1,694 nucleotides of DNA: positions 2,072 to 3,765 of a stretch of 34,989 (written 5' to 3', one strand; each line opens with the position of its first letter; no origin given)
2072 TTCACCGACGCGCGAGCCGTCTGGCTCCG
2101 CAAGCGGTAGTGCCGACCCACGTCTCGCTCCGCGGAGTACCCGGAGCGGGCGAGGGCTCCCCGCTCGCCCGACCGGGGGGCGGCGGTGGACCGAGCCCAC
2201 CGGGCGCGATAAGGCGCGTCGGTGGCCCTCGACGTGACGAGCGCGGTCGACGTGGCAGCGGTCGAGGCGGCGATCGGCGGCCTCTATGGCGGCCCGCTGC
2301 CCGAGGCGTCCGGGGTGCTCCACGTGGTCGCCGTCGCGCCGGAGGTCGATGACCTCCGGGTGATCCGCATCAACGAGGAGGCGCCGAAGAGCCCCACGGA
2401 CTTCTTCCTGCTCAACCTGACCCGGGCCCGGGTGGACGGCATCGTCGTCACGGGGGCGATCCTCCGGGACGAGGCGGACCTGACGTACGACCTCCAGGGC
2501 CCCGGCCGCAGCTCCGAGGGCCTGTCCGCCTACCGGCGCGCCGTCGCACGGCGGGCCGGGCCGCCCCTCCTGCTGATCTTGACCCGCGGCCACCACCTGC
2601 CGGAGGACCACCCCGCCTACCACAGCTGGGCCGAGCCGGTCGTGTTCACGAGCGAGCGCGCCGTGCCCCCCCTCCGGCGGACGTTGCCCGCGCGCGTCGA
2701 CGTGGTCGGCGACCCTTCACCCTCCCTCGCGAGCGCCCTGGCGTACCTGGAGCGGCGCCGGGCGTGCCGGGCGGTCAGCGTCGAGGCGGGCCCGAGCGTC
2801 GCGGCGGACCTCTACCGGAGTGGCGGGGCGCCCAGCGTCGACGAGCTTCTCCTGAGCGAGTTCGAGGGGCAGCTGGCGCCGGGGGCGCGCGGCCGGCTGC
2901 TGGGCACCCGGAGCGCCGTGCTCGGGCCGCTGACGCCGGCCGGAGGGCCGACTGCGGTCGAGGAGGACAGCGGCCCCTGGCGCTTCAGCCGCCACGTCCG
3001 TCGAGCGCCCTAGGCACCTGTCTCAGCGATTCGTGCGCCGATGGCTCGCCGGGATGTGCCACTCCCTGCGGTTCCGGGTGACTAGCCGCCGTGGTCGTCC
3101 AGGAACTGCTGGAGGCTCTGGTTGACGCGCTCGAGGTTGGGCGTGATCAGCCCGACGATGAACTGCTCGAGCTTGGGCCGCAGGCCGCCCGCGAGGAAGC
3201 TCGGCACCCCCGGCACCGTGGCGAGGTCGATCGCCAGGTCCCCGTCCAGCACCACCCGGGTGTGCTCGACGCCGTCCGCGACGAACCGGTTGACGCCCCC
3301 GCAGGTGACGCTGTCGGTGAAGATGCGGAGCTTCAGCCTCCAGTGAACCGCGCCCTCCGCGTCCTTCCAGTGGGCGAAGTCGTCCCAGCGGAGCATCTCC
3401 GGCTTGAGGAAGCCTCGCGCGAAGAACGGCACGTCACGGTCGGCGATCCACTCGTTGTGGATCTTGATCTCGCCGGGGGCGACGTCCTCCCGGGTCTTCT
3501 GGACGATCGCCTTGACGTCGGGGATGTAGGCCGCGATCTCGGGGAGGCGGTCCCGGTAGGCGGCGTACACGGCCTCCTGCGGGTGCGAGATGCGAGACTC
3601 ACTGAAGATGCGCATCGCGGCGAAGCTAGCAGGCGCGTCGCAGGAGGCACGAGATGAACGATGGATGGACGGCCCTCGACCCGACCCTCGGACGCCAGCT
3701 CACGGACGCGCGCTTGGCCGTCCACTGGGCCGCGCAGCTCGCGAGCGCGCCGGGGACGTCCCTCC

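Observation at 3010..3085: Miniature inverted-repeat (MITE/REP-like) element exactly filling a convergent intergenic gap; short copy of a family also present at 18324..18489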

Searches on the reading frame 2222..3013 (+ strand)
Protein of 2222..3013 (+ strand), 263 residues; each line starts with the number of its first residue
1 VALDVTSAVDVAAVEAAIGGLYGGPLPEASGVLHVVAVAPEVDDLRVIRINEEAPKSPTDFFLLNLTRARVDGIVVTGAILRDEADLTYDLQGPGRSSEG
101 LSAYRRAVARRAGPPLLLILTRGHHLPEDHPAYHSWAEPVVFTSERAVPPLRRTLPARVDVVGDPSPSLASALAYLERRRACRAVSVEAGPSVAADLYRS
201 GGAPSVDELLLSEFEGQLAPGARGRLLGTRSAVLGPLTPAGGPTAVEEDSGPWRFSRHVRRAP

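Call 50: search_protein_families(library=pfam, proteins=[window:2222-3013:+], max_evalue=0.01)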
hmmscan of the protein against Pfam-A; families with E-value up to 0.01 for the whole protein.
window:2222-3013:+ (263 aa): 1 family
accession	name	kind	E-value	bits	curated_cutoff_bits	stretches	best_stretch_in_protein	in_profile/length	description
PF01872.23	RibD_C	-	0.00025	21.3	24.1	1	57-201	27-151/197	RibD C-terminal domain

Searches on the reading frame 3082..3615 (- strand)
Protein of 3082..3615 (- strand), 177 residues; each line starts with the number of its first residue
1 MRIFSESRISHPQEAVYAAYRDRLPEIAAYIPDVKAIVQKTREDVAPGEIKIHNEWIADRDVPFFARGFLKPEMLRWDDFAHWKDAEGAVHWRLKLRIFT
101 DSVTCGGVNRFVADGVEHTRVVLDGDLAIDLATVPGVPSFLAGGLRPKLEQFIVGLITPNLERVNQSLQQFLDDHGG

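Call 17: find_encoding_contigs(protein=window:3082-3615:-, flank=10000, max_places=10)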
Protein window:3082-3615:- (177 aa): 1 contig read that carries it; 1 place shown.
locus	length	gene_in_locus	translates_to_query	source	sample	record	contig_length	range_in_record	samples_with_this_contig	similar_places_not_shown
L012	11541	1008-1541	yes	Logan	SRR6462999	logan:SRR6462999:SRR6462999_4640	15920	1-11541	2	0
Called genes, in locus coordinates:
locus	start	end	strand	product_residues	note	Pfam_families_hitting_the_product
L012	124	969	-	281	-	-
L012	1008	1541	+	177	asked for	-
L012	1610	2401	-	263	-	-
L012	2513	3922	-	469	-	PF00171:Aldedh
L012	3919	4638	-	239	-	PF02798:GST_N, PF13417:GST_N_3, PF13409:GST_N_2, PF00043:GST_C, PF13410:GST_C_2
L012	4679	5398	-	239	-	PF10568:Tom37, PF13409:GST_N_2 (weak), PF13417:GST_N_3, PF17172:GST_N_4, PF17171:GST_C_6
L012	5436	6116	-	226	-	PF00106:adh_short, PF08659:KR (weak), PF13561:adh_short_C2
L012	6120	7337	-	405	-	PF02515:CoA_transf_3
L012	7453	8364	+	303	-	PF00126:HTH_1, PF03466:LysR_substrate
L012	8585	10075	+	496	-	PF02332:Phenol_Hydrox, PF04945:YHS (weak)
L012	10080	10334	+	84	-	PF06234:TmoB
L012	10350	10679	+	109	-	PF00355:Rieske, PF13806:Rieske_2 (weak)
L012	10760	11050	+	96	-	PF02406:MmoB_DmpM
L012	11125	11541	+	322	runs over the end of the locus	PF02332:Phenol_Hydrox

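Call 19: find_homologous_proteins(query=window:3082-3615:-)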
Query window:3082-3615:- (177 aa): 230 proteins with E <= 0.001 among 390 candidates; the best 120 are listed.
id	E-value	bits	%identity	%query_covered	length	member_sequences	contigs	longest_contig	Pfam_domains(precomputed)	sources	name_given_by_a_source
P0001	8.4e-116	402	100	100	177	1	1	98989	-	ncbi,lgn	ncbi:MAG: hypothetical protein ACFCGT_22405 [Sandaracinaceae bacterium]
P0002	2.1e-79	284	70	99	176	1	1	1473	-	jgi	-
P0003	2.2e-78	280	72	99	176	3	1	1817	PF10698.16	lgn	-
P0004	1.9e-77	277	71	99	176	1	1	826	-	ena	-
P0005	1.6e-76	274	68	99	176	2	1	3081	-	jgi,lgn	jgi:nitrogen fixation protein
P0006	2.7e-76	273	68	100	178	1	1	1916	-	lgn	-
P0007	3.4e-76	273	68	99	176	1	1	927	-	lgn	-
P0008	5.8e-76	272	69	99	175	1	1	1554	PF10698.16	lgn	-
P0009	8.7e-76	272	70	99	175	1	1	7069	-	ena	-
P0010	5.0e-75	269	66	99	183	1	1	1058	-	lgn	-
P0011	5.8e-75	269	68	99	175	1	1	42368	-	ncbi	-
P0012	8.2e-75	269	69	99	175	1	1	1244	PF10698.16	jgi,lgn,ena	-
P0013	1.7e-74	268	68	99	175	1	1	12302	-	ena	-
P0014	2.7e-74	267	66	99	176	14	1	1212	-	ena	-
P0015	3.1e-74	267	68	100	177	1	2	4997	-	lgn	-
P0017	4.1e-74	266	70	99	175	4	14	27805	-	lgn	-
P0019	5.2e-74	266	69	99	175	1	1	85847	PF10698.16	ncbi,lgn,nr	ncbi:MAG: hypothetical protein H6719_31635 [Sandaracinaceae bacterium]|nr:hypothetical protein [Sand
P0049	1.3e-69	252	62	99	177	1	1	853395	-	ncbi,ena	-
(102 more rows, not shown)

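Call 42: find_encoding_contigs(protein=P0019, flank=10000, max_places=4)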
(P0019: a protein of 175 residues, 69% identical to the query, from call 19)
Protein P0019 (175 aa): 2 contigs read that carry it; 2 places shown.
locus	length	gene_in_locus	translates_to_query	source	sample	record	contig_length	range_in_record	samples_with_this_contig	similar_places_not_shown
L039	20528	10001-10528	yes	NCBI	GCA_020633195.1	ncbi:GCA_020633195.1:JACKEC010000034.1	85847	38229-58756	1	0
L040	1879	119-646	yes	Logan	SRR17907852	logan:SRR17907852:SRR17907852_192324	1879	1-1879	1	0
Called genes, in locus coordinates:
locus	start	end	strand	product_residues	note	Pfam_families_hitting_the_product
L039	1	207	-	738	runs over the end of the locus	PF00144:Beta-lactamase, PF07075:NamZ_N, PF20732:NamZ_C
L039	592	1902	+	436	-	PF13638:PIN_4, PF13401:AAA_22 (faint), PF13245:AAA_19 (faint), PF02562:PhoH, PF13604:AAA_30 (faint)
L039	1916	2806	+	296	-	PF00515:TPR_1 (faint), PF13428:TPR_14 (faint)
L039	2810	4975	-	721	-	PF10282:Lactonase (faint), PF00034:Cytochrom_C (faint), PF21419:RoxA-like_Cyt-c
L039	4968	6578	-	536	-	PF08309:LVIVD (faint), PF13205:Big_5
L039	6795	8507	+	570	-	-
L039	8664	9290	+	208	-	PF13532:2OG-FeII_Oxy_2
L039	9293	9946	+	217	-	PF01625:PMSR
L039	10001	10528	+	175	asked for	PF10698:DUF2505 (weak)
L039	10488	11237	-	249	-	PF01872:RibD_C (weak)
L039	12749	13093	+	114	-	PF04892:VanZ-LLP1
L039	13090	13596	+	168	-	PF25087:GMPPB_C (faint), PF25084:LbH_EIF2B, PF14602:Hexapep_2 (faint), PF00132:Hexapep (weak)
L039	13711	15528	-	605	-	PF00009:GTP_EFTU, PF22042:EF-G_D2 (faint), PF03144:GTP_EFTU_D2, PF14492:EFG_III (weak), PF00679:EFG_C, PF06421:LepA_C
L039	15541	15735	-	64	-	PF12651:RHH_3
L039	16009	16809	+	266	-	-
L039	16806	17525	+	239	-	-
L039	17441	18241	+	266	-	PF00392:GntR, PF07729:FCD (weak)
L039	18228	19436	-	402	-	PF07690:MFS_1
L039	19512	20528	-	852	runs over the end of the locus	-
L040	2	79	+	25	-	?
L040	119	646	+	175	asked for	PF10698:DUF2505 (weak)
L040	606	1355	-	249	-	PF01872:RibD_C (weak)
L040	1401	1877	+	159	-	?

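Call 43: find_encoding_contigs(protein=P0017, flank=10000, max_places=4)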
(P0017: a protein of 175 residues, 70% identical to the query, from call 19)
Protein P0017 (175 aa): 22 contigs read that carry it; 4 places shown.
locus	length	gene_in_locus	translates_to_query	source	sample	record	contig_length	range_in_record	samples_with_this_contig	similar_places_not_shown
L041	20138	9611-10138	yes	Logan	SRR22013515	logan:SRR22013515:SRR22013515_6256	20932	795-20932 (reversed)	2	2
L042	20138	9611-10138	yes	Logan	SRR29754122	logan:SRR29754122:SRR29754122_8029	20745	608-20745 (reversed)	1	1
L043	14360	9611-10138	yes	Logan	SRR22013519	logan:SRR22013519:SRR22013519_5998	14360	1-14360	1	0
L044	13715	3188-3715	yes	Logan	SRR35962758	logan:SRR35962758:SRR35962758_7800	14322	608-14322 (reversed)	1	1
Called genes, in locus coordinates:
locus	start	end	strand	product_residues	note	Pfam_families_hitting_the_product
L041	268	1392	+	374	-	-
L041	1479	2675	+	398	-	PF09375:Peptidase_M75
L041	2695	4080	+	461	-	PF05090:HTTM, PF22777:VKGC_lumenal_dom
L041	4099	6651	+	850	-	PF07715:Plug, PF00593:TonB_dep_Rec_b-barrel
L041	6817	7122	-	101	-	-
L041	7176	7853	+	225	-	PF00849:PseudoU_synth_2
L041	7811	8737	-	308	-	PF00106:adh_short, PF08659:KR, PF13561:adh_short_C2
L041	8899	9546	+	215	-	PF01625:PMSR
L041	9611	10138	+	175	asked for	-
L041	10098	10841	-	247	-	PF01872:RibD_C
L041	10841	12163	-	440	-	PF23500:DUF7133 (faint), PF22807:TrAA12, PF07995:GSDH, PF22807:TrAA12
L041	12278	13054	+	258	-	PF00392:GntR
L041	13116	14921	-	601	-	PF00069:Pkinase, PF07714:PK_Tyr_Ser-Thr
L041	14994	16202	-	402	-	PF00083:Sugar_tr (weak), PF07690:MFS_1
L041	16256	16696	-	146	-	PF02566:OsmC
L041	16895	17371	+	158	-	PF13767:DUF4168 (weak)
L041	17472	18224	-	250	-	PF00106:adh_short, PF01370:Epimerase, PF08659:KR (weak), PF13561:adh_short_C2, PF23441:SDR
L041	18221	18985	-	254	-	PF02152:FolB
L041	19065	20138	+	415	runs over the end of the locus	PF00155:Aminotran_1_2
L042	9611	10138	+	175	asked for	-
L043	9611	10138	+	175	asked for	-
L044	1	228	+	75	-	?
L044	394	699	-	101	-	-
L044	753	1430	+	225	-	PF00849:PseudoU_synth_2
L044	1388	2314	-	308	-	PF00106:adh_short, PF08659:KR, PF13561:adh_short_C2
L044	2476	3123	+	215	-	PF01625:PMSR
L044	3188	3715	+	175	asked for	-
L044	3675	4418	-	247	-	PF01872:RibD_C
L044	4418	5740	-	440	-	PF23500:DUF7133 (faint), PF22807:TrAA12, PF07995:GSDH, PF22807:TrAA12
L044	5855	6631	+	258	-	PF00392:GntR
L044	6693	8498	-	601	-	PF00069:Pkinase, PF07714:PK_Tyr_Ser-Thr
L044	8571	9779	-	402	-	PF00083:Sugar_tr (weak), PF07690:MFS_1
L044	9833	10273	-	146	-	PF02566:OsmC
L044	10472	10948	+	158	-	PF13767:DUF4168 (weak)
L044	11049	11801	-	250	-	PF00106:adh_short, PF01370:Epimerase, PF08659:KR (weak), PF13561:adh_short_C2, PF23441:SDR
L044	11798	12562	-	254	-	PF02152:FolB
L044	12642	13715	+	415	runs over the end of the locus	PF00155:Aminotran_1_2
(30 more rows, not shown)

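Call 50: search_protein_families(library=pfam, proteins=[window:3082-3615:-], max_evalue=0.01)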
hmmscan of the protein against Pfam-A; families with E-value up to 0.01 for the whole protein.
window:3082-3615:- (177 aa): 1 family
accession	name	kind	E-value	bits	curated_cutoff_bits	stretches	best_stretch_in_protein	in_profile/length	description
PF10698.15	DUF2505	-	0.0076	16.8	26.9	0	8-130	5-127/158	Protein of unknown function (DUF2505)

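Call 71: find_encoding_contigs(protein=P0049, flank=10000, max_places=3)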
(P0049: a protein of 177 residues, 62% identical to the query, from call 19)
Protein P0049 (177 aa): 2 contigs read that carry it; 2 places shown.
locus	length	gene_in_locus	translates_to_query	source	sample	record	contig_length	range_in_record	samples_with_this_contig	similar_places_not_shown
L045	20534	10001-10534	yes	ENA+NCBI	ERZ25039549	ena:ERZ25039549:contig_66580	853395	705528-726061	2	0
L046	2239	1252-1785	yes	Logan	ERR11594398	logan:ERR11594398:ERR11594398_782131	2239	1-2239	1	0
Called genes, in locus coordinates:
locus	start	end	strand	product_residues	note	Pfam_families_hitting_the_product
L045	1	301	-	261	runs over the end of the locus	-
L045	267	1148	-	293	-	-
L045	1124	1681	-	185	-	-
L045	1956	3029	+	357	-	-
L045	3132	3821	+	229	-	PF01872:RibD_C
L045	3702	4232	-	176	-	PF20461:DUF6714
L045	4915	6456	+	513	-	PF01470:Peptidase_C15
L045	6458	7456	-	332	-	PF13795:HupE_UreJ_2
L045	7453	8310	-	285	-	PF13145:Rotamase_2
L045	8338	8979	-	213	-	-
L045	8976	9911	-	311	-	-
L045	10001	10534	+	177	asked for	-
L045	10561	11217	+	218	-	-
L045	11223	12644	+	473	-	PF01336:tRNA_anti-codon, PF00152:tRNA-synt_2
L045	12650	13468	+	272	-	PF00561:Abhydrolase_1, PF12697:Abhydrolase_6, PF12146:Hydrolase_4 (weak)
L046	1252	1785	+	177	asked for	-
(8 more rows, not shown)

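Call 87: find_encoding_contigs(protein=P0003, flank=10000, max_places=4)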
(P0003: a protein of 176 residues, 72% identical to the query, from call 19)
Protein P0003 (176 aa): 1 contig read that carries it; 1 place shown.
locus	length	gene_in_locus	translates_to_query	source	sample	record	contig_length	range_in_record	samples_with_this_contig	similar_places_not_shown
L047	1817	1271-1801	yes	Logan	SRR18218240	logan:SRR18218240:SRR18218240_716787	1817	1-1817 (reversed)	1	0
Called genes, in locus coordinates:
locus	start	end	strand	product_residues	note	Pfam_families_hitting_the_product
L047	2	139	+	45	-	?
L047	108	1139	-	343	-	-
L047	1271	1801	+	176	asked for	PF10698:DUF2505 (faint)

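Call 89: find_encoding_contigs(protein=P0009, flank=10000, max_places=3)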
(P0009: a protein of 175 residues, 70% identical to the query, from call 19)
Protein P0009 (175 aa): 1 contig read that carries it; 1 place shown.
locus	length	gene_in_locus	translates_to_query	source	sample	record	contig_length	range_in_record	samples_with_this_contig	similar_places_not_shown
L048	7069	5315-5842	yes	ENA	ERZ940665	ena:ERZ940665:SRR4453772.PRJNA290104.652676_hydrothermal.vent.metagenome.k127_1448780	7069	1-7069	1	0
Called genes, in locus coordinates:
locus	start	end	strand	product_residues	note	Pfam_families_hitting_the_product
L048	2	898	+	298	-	?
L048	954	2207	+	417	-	PF00149:Metallophos, PF12850:Metallophos_2 (weak)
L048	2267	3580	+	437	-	PF13638:PIN_4, PF13401:AAA_22 (faint), PF02562:PhoH, PF13604:AAA_30, PF13245:AAA_19 (faint)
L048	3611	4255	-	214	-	PF01625:PMSR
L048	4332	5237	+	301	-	PF00106:adh_short, PF08659:KR, PF13561:adh_short_C2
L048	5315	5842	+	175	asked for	-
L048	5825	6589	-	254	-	-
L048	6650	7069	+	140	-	?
